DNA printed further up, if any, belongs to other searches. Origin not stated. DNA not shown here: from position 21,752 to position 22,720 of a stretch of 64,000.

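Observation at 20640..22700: Recent tandem duplication of a coiled-coil plus Hjc-like PD-(D/E)xK nuclease-fold gene, next to IS and MITE debris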

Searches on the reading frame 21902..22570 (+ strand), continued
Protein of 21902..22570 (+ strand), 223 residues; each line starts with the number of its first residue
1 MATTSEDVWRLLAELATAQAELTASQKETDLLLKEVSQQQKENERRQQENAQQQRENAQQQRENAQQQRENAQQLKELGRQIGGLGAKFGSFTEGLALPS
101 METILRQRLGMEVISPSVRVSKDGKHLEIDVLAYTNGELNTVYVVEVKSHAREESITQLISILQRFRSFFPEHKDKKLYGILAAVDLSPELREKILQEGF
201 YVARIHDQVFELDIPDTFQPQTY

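Call 19: find_related_loci(query=window:21902-22570:+, collection=genome_contigs, flank=10000)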
Query window:21902-22570:+ (223 aa) in genome_contigs; peptide patterns used: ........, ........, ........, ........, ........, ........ (x = any residue, [..] = any of these).
296 stretches matched a pattern; 134 encode a relative of the query (tblastn E <= 1e-3); the best 80 are kept; 79 distinct loci.
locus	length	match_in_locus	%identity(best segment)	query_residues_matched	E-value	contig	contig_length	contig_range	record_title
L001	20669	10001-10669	87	1-223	5e-128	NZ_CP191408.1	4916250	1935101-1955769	Microcystis ichthyoblabe FBCC-A1114 chromosome, complete genome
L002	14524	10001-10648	82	1-223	4e-118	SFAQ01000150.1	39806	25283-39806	MAG: Microcystis wesenbergii Mw_QC_B_20070930_S4 S4_150, whole genome shotgun sequence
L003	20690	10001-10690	82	1-223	2e-117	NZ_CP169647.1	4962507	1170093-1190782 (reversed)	Microcystis sp. BLCC-F210 chromosome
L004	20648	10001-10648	81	1-223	1e-116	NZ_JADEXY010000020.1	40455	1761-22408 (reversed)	Microcystis aeruginosa LEGE 91341 NODE_47_length_40455_cov_25.0333, whole genome shotgun sequence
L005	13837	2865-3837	79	1-223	2e-115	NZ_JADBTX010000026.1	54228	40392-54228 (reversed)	MAG: Microcystis sp. M015S2 M015S2_26, whole genome shotgun sequence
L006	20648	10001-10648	79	1-223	2e-115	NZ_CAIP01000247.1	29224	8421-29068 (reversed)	Microcystis sp. T1-4, whole genome shotgun sequence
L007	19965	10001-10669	83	1-223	5e-115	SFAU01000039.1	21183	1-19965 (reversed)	MAG: Microcystis novacekii Mn_MB_F_20050700_S1 S1_39, whole genome shotgun sequence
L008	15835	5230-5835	80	1-223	1e-114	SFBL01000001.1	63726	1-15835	MAG: Microcystis aeruginosa Ma_SC_T_19800800_S464 S464_1, whole genome shotgun sequence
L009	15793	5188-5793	79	1-223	6e-114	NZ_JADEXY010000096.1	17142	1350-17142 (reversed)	Microcystis aeruginosa LEGE 91341 NODE_149_length_17142_cov_25.7043, whole genome shotgun sequence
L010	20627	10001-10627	78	1-223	6e-113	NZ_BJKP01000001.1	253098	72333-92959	Microcystis aeruginosa NIES-4325 Contig_1, whole genome shotgun sequence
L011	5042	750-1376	76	1-223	6e-112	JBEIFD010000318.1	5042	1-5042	MAG: Merismopediaceae cyanobacterium isolate Sample-102-S2-bin-139 Sample_102_S2-bin_139-k141_1457803, whole genome shot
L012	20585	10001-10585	78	1-223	7e-111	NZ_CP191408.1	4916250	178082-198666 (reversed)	Microcystis ichthyoblabe FBCC-A1114 chromosome, complete genome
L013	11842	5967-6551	78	1-223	1e-110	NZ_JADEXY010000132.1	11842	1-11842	Microcystis aeruginosa LEGE 91341 NODE_196_length_11842_cov_30.7318, whole genome shotgun sequence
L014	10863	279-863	78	1-223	6e-109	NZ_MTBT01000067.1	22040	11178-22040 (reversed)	Microcystis sp. LSC13-02 Ga0066226_1067, whole genome shotgun sequence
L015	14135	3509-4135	81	1-223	2e-108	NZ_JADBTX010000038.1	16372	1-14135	MAG: Microcystis sp. M015S2 M015S2_38, whole genome shotgun sequence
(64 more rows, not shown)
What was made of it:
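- Relatives at 55-63% identity occur in Thiocapsa and Methylococcaceae (call 19). The distribution is patchy and crosses phyla (call 19).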

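Call 24: search_solved_structures(query=A1, max_evalue=10, show_alignments=3)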
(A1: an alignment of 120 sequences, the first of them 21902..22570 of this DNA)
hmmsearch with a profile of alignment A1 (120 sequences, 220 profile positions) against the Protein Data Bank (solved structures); distinct sequences matched with E-value up to 10: 36.
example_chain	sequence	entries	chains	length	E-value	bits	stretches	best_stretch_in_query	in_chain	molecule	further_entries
7o97_A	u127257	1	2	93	0.015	18.1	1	7-71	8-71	hypothetical protein UY81_C0065G0003 from Candidatus Giovannonibacteria bacterium converte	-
2zdi_C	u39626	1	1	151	0.065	16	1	26-68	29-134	Prefoldin subunit alpha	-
4fm3_A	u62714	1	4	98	0.15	14.8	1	14-64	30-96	uncharacterized hypothetical protein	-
9cxt_B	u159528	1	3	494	0.18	14.5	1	2-60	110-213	Hemagglutinin HA2 chain,Green fluorescent protein fusion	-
9cxu_B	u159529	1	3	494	0.28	13.9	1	2-60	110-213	Hemagglutinin HA2 chain,Green fluorescent protein fusion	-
8qae_A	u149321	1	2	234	0.29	13.8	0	2-71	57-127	sc-apCC-6-SLLA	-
8v7s_A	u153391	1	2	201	0.43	13.3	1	10-86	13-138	Invasin IpaD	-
8v5c_A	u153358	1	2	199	0.44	13.2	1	10-86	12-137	Invasin IpaD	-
5nf8_A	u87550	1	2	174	0.47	13.1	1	6-71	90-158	Respiratory supercomplex factor 1, mitochondrial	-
6mg3_A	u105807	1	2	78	0.47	13.1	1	23-78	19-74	CCAAT/enhancer-binding protein beta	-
4d3e_D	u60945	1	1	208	0.49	13.1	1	10-86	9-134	INVASIN IPAD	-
2jaa_A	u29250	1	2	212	0.5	13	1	10-86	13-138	INVASIN IPAD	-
3r9v_A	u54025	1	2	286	0.56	12.9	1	10-86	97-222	Invasin ipaD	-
5vxj_A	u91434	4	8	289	0.57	12.9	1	10-86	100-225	Invasin IpaD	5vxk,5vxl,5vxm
1hjb_A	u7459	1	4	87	0.6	12.8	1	26-78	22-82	CCAAT/ENHANCER BINDING PROTEIN BETA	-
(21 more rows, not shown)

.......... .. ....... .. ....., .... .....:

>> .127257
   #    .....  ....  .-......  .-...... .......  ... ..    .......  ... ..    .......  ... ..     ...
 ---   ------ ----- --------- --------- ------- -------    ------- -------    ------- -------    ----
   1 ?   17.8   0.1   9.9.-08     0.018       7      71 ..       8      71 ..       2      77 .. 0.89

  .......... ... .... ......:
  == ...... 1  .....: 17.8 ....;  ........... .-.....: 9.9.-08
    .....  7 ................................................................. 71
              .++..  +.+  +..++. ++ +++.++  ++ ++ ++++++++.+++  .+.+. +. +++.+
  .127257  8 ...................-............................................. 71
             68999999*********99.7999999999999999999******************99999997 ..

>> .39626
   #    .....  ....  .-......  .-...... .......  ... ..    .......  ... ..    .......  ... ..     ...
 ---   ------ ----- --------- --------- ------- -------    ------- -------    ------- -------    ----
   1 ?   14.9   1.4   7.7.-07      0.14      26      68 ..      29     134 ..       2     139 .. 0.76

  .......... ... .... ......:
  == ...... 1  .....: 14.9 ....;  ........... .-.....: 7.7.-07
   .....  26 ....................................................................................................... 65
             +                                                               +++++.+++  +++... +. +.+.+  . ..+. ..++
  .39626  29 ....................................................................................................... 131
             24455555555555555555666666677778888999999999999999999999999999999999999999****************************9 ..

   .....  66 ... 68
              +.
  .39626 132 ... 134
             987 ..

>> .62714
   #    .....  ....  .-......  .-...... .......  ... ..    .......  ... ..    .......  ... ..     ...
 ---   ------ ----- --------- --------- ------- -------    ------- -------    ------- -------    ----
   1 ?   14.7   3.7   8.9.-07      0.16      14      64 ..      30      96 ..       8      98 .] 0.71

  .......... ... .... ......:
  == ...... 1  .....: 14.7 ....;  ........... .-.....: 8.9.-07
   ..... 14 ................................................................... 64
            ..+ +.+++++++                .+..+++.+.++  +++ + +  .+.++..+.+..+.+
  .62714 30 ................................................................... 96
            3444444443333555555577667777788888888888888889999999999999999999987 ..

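Call 25: find_encoding_contigs(protein=window:21902-22570:+, flank=10000, max_places=4)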
Protein window:21902-22570:+ (223 aa): 1 contig read that carries it; 1 place shown.
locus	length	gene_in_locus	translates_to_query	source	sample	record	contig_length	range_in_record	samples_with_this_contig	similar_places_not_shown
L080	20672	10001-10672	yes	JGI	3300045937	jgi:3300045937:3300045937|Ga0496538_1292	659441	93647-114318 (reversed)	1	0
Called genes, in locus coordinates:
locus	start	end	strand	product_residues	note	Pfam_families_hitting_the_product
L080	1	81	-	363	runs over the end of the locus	PF04389:Peptidase_M28, PF01546:Peptidase_M20, PF07687:M20_dimer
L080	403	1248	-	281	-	PF01408:GFO_IDH_MocA (weak), PF22725:GFO_IDH_MocA_C3, PF02894:GFO_IDH_MocA_C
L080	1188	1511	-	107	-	PF01408:GFO_IDH_MocA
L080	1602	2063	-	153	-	PF00378:ECH_1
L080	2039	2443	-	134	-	PF00378:ECH_1, PF16113:ECH_2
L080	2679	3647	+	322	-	PF01425:Amidase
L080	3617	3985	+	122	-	PF01425:Amidase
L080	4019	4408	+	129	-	PF21986:AH_C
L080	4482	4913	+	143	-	PF14271:DUF4359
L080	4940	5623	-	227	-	PF00528:BPD_transp_1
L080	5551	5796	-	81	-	-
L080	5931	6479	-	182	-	-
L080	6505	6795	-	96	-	PF05542:DUF760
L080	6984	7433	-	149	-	PF00334:NDK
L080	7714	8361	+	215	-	PF13276:HTH_21 (weak), PF00665:rve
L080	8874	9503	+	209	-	PF12644:DUF3782 (weak)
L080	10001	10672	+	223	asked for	PF12644:DUF3782 (weak), PF26618:DUF8196 (weak)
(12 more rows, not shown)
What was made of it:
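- The local context is housekeeping (call 25).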

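Call 26: find_encoding_contigs(protein=P0003, flank=10000, max_places=4)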
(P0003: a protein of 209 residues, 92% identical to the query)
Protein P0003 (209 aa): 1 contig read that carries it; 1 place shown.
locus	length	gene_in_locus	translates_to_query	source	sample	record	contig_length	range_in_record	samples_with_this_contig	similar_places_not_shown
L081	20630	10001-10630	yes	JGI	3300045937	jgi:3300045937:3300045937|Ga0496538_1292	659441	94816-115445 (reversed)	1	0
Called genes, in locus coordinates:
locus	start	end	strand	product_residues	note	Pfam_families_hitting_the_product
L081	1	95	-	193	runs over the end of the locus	-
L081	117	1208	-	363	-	PF04389:Peptidase_M28, PF01546:Peptidase_M20, PF07687:M20_dimer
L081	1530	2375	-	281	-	PF01408:GFO_IDH_MocA (weak), PF22725:GFO_IDH_MocA_C3, PF02894:GFO_IDH_MocA_C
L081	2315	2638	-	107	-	PF01408:GFO_IDH_MocA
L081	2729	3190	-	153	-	PF00378:ECH_1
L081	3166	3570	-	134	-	PF00378:ECH_1, PF16113:ECH_2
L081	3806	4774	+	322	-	PF01425:Amidase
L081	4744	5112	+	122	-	PF01425:Amidase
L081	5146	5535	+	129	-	PF21986:AH_C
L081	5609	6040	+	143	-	PF14271:DUF4359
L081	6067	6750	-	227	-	PF00528:BPD_transp_1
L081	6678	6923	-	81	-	-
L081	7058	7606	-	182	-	-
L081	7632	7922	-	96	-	PF05542:DUF760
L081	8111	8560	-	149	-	PF00334:NDK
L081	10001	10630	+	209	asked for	PF12644:DUF3782 (weak)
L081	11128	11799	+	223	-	PF12644:DUF3782 (weak), PF26618:DUF8196 (weak)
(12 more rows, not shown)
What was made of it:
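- The source is a metagenome assembly (calls 25, 26).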

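Call 30: predict_structure(alignment_id=A1)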
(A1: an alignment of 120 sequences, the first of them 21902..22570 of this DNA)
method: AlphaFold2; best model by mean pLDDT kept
length: 223 residues; sequences in the alignment: 120
mean_pLDDT: 94.6   pTM: 0.68
mean pLDDT of the five models: 94.6, 94.5, 93.8, 93.5, 92.6
residues with pLDDT >= 90: 194; 70-90: 26; 50-70: 2; < 50: 1
segments of 3 or more residues with pLDDT < 50: none
pLDDT, mean of each block of 10 residues (from residue 1): 77 94 96 97 97 97 97 89 76 90 98 98 97 97 98 98 98 98 97 98 94 98 97
secondary structure, 60 per line:
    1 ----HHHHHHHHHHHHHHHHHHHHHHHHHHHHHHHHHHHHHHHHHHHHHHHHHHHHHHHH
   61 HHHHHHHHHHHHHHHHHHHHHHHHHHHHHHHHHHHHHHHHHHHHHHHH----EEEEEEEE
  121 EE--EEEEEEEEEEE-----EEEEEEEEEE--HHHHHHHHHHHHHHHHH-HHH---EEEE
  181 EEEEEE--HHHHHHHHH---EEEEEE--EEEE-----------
elements in order: H5-108 E113-122 E125-135 E141-150 H153-169 E177-186 H189-197 E201-206 E209-212
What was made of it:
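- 21902..22573 (+): DUF3782 gene copy 2 (223 aa): 10 stalk heptads plus a PD-(D/E)XK domain (E94, D130, E146, K148). AlphaFold pLDDT 94.6 (call 30).
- On DUF3782-type endonucleases (stalk plus nuclease architecture): The model shows a single helix over residues 5-108 (call 30).
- On PD-(D/E)XK nuclease superfamily: The model has pLDDT 94.6 with the expected order of elements (call 30).
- On NucS/EndoMS (NCBIfam NF003270): The N-terminal part is one long helix (call 30).
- The AlphaFold model has pLDDT 94.6, with helix 5-108 followed by beta-beta-beta-alpha-beta-alpha-beta-beta (call 30).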

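Call 36: find_encoding_contigs(protein=P0004, flank=10000, max_places=3)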
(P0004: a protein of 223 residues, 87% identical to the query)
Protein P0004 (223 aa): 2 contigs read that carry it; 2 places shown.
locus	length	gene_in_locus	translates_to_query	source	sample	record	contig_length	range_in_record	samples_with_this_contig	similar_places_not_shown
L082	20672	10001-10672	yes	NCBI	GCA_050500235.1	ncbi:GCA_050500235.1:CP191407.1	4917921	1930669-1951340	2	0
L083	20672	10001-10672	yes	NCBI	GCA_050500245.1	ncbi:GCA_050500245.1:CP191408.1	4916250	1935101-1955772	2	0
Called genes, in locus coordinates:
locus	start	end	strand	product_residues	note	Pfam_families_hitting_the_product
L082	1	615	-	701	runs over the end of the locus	PF00270:DEAD, PF04851:ResIII (faint), PF00271:Helicase_C, PF16124:RecQ_Zn_bind, PF09382:RQC, PF00570:HRDC, PF14493:HTH_40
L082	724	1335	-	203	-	PF11780:DUF3318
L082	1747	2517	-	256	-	PF02616:SMC_ScpA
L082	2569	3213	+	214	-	PF01243:PNPOx_N, PF12766:Pyridox_oxase_2, PF10590:PNP_phzG_C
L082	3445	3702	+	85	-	PF19631:Trypco2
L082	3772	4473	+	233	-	PF14218:COP23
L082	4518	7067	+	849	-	PF12770:CHAT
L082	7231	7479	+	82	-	PF02604:PhdYeFM_antitox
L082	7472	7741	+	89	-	PF05016:ParE_toxin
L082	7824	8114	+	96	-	PF03683:UPF0175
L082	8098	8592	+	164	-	PF11848:DUF3368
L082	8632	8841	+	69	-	-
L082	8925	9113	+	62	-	-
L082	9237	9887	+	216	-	PF12644:DUF3782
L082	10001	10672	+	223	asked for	PF12644:DUF3782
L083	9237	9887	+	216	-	PF12644:DUF3782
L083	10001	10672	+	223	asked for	PF12644:DUF3782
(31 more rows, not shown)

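Call 37: find_encoding_contigs(protein=P0057, flank=10000, max_places=3)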
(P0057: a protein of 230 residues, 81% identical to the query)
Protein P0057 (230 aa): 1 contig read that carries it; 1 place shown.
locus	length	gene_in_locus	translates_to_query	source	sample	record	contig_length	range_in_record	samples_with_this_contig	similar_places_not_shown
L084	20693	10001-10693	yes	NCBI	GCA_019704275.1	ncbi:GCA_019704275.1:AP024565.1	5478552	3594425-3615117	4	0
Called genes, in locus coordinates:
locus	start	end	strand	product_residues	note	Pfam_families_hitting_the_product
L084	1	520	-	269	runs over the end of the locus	-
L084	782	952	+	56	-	-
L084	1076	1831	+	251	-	-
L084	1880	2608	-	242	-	PF04402:SIMPL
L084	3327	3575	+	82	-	PF02604:PhdYeFM_antitox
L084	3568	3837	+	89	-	PF05016:ParE_toxin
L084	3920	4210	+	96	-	PF03683:UPF0175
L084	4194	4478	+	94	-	PF11848:DUF3368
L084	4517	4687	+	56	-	-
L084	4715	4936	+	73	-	-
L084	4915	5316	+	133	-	PF01850:PIN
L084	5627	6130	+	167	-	PF12644:DUF3782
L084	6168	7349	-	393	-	PF01609:DDE_Tnp_1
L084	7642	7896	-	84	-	PF05016:ParE_toxin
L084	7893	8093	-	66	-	PF18506:RelB-like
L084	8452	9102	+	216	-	PF12644:DUF3782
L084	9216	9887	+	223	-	PF12644:DUF3782 (weak), PF26618:DUF8196 (weak)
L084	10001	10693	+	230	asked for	PF12644:DUF3782, PF26618:DUF8196 (weak)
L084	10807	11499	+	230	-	PF12644:DUF3782, PF26618:DUF8196 (faint)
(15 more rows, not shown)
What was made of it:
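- Microcystis arrays lie inside TA islets (calls 36, 37). Microcystis arrays lie in TA islets near CHAT, GmrSD and HEPN genes (calls 36, 37).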

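Call 42: find_encoding_contigs(protein=P0002, flank=8000, max_places=3)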
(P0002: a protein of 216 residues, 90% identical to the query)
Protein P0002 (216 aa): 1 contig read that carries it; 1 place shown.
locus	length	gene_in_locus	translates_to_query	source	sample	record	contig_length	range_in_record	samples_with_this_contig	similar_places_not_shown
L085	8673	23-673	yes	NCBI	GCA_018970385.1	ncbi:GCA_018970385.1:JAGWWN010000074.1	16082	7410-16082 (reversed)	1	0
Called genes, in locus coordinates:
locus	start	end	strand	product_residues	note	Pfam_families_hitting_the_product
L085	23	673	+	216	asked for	PF12644:DUF3782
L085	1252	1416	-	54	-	PF01498:HTH_Tnp_Tc3_2 (weak), PF13592:HTH_33 (weak)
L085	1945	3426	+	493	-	PF00005:ABC_tran, PF13304:AAA_21 (faint), PF00005:ABC_tran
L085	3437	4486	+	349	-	PF02653:BPD_transp_2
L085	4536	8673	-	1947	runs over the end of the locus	PF13205:Big_5 (weak), PF11974:bMG3 (faint), PF01835:MG2, PF17972:bMG5, PF07703:A2M_BRD, PF00207:A2M (weak), PF17973:bMG10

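Call 43: find_encoding_contigs(protein=P0092, flank=8000, max_places=4)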
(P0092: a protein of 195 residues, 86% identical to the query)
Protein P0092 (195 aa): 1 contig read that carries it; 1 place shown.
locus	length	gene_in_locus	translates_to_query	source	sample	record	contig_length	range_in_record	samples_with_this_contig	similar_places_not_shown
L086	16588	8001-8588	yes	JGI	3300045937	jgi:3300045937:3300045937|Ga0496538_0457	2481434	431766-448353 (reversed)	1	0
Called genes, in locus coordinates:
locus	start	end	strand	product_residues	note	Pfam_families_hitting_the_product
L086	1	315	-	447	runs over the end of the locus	PF00009:GTP_EFTU, PF01926:MMR_HSR1 (faint), PF03144:GTP_EFTU_D2, PF00679:EFG_C (weak)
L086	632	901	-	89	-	-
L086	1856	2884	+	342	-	PF10087:DUF2325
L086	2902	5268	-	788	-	PF13426:PAS_9 (faint), PF00989:PAS, PF08448:PAS_4, PF08447:PAS_3, PF00512:HisKA, PF02518:HATPase_c, PF00072:Response_reg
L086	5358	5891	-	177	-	PF23914:TPR_CcmH_CycH, PF13432:TPR_16 (faint), PF13424:TPR_12 (weak), PF13431:TPR_17 (faint), PF00515:TPR_1 (faint), PF07719:TPR_2 (faint), PF13181:TPR_8 (faint), PF13414:TPR_11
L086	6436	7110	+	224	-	PF17310:DUF5357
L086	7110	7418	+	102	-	PF17310:DUF5357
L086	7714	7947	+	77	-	-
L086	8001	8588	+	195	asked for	PF12644:DUF3782 (weak)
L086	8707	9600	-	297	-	PF03050:DDE_Tnp_IS66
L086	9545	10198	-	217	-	PF20042:DUF6444 (weak)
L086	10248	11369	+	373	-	PF08011:PDDEXK_9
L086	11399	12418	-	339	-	-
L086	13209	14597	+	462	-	PF09820:AAA-ATPase_like, PF08011:PDDEXK_9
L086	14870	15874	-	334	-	-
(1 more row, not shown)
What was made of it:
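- IS elements lie next to copies (calls 25, 42, 43, 37). The third copy in the same genome lies next to IS66 and PDDEXK_9 genes (call 43).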

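Call 45: search_dna_similar(query=window:21902-22570:+, collection=phages, mode=protein, max_evalue=0.001)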
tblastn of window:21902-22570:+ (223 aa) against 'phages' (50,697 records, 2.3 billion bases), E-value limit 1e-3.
No match.
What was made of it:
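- Tried and rejected: Phage records gave no match (call 45).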

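Call 46: search_dna_similar(query=window:21902-22570:+, collection=plasmids, mode=protein, max_evalue=0.001)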
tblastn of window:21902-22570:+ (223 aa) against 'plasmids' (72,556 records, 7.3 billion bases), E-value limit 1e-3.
Records with a match: 1; places in all: 1; records where one place covers at least 80% of the query: 0.
Best place of each record, by identity: <60% 1.
By first word of the organism name: Sulfuricystis 1.
By predicted mobility (MOB-suite, as given by PLSDB): non-mobilizable 1.
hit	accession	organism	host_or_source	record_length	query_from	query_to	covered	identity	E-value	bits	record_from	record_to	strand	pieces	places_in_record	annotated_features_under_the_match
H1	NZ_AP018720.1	Sulfuricystis multivorans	-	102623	75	221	66%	46.9%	2e-26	113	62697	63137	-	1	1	DUF3782 domain-containing protein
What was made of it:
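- Tried and rejected: Plasmids gave one hit, in Sulfuricystis (call 46).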
